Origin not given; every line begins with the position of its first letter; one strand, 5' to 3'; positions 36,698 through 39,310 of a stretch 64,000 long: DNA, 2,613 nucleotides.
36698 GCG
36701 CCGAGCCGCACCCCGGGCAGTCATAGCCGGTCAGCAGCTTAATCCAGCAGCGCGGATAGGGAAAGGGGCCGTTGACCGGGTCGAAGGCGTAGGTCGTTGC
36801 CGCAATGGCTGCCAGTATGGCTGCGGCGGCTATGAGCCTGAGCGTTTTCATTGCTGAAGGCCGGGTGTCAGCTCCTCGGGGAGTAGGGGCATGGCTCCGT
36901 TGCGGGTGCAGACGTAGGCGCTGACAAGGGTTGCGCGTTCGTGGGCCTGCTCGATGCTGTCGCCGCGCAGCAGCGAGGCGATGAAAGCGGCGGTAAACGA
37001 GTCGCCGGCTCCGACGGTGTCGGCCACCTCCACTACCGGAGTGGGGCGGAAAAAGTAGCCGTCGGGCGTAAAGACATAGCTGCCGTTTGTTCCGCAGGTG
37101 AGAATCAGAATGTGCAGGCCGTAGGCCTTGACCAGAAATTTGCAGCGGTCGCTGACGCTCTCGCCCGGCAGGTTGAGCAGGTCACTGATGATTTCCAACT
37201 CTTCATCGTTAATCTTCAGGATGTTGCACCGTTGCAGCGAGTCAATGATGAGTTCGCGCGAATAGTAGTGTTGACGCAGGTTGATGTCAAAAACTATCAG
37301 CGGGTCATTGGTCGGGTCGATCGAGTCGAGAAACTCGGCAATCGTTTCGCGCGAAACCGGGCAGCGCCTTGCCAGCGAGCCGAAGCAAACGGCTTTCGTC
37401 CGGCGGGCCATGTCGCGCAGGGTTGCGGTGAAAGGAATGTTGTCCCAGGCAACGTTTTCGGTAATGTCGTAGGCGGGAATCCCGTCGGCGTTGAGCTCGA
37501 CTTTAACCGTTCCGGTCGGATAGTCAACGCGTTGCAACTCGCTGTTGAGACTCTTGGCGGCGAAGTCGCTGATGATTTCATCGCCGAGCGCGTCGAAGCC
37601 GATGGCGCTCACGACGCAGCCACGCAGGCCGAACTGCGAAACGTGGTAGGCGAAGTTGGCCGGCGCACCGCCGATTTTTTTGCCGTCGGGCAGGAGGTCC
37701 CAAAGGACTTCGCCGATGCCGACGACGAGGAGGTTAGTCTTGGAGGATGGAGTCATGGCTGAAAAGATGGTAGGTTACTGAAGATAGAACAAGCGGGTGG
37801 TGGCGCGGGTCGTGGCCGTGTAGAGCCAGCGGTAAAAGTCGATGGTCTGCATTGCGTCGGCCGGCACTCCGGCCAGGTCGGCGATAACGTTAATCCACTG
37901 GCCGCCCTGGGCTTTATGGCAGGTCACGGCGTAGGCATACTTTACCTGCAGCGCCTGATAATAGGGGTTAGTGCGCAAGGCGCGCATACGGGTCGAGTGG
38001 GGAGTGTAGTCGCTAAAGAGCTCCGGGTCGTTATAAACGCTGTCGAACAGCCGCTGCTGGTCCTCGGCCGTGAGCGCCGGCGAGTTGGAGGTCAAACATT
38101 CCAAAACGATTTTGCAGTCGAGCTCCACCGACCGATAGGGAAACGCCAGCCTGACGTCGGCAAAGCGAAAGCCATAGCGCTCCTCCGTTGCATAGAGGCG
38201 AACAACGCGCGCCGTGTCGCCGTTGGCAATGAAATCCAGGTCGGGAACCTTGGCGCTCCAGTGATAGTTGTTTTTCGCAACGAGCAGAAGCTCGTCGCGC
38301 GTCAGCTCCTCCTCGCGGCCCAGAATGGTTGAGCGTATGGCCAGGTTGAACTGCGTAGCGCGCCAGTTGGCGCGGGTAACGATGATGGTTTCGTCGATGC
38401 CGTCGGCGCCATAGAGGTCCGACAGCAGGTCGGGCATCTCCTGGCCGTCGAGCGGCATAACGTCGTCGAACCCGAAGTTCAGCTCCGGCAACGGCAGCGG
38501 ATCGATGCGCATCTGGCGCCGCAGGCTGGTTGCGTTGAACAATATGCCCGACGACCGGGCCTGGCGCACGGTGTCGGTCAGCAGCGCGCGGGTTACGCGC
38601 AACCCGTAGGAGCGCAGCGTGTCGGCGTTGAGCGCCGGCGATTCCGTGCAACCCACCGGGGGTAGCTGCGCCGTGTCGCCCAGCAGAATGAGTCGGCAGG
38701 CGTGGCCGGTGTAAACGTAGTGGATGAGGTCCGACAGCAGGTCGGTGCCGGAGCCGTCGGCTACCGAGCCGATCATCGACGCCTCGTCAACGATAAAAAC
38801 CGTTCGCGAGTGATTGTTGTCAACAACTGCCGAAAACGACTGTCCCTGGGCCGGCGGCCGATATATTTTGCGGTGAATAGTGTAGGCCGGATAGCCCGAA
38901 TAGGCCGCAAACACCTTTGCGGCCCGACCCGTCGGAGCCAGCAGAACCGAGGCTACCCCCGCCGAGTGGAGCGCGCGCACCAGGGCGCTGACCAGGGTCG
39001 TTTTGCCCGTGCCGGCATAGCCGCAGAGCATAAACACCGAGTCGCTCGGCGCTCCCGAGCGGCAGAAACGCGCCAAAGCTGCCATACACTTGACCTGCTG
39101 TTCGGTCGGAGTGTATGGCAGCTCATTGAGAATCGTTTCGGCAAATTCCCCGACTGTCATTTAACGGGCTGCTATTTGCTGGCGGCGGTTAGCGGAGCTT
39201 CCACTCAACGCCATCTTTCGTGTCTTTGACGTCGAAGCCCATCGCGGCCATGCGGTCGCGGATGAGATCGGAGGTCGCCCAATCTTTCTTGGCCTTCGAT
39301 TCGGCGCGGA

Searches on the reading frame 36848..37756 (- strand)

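Call 78: search_protein_families(library=pfam, proteins=[window:36848-37756:-], max_evalue=0.00001)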
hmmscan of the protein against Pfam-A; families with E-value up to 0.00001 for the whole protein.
window:36848-37756:- (302 aa): 1 family
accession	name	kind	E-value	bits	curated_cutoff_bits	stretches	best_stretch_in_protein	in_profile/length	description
PF00294.29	PfkB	-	1.3e-35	123.6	25.8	1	26-293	33-300/302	pfkB family carbohydrate kinase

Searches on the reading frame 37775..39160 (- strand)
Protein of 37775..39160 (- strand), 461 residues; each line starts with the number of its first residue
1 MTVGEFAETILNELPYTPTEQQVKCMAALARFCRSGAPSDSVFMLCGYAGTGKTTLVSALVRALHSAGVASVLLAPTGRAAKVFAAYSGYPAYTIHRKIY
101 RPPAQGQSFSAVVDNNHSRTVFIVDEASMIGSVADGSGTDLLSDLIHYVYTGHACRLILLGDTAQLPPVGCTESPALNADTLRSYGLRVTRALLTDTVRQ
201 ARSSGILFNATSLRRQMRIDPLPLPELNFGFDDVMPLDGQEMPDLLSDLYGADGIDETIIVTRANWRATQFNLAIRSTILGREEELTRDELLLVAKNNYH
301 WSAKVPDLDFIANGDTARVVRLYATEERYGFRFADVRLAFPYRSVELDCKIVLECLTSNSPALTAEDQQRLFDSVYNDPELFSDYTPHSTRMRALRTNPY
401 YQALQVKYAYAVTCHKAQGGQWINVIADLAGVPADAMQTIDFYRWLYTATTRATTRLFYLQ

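Call 78: search_protein_families(library=pfam, proteins=[window:37775-39160:-], max_evalue=0.00001)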
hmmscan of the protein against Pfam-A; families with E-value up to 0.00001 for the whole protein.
window:37775-39160:- (461 aa): 7 families
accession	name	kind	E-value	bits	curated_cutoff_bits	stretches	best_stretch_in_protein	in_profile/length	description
PF13604.12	AAA_30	-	1.4e-22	80.8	27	1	39-173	17-135/191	AAA domain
PF13245.12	AAA_19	-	1.5e-19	70.9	25.1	1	40-170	11-133/134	AAA domain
PF13538.12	UvrD_C_2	-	3.9e-14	52.7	27.4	1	408-458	1-50/52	UvrD-like helicase C-terminal domain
PF05970.20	PIF1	-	7.9e-07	29.3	25.9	1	40-186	22-174/223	PIF1-like helicase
PF13401.12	AAA_22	-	4.7e-06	27.4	27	0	41-163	6-124/130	AAA domain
PF13191.12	AAA_16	-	5e-06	27.5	32.6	0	22-102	8-85/167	AAA ATPase domain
PF05729.18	NACHT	-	7e-06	26.4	26.7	0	42-158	2-126/167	NACHT domain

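Call 79: search_protein_families(library=padloc, proteins=[window:37775-39160:-], max_evalue=0.00001)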
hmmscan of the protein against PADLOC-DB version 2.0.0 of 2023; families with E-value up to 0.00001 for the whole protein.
window:37775-39160:- (461 aa): 14 families
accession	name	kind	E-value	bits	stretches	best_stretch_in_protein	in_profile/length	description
PDLC04475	PDC-M16A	-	2e-95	318.8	1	16-460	10-484/721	-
PDLC04476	PDC-M16A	-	2.7e-95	318.2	1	19-459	6-471/691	-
PDLC04472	PDC-M16A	-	2.2e-89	299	1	18-460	220-698/930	-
PDLC04474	PDC-M16A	-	7.3e-50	168.3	1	19-458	217-699/917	-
PDLC01734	typeIV_RecD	-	1.1e-33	114.5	2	40-171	354-478/763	RecD_0_IVD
PDLC01148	RecD_like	-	1.9e-27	93.9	1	40-171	328-447/719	RecD/Tra ATPase fused to N-terminal HHH domain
PDLC05066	PDC-S68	-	7.4e-26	88.5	1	40-172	593-724/1202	-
PDLC05065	PDC-S68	-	2.3e-25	86.6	1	41-170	621-746/1221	-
PDLC05064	PDC-S68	-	1.7e-21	73.7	1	40-172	700-827/1273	-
PDLC04469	PDC-M16A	-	1.5e-15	54.4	2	392-453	615-674/892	-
PDLC04470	PDC-M16A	-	2.6e-11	40.4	1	19-458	213-676/895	-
PDLC04473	PDC-M16A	-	6.5e-10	35.8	1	400-456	451-509/735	-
PDLC04471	PDC-M16A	-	1.7e-09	35.1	1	388-452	400-462/687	-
PDLC05035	PDC-S53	-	3.5e-07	26.7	0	41-166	511-615/900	-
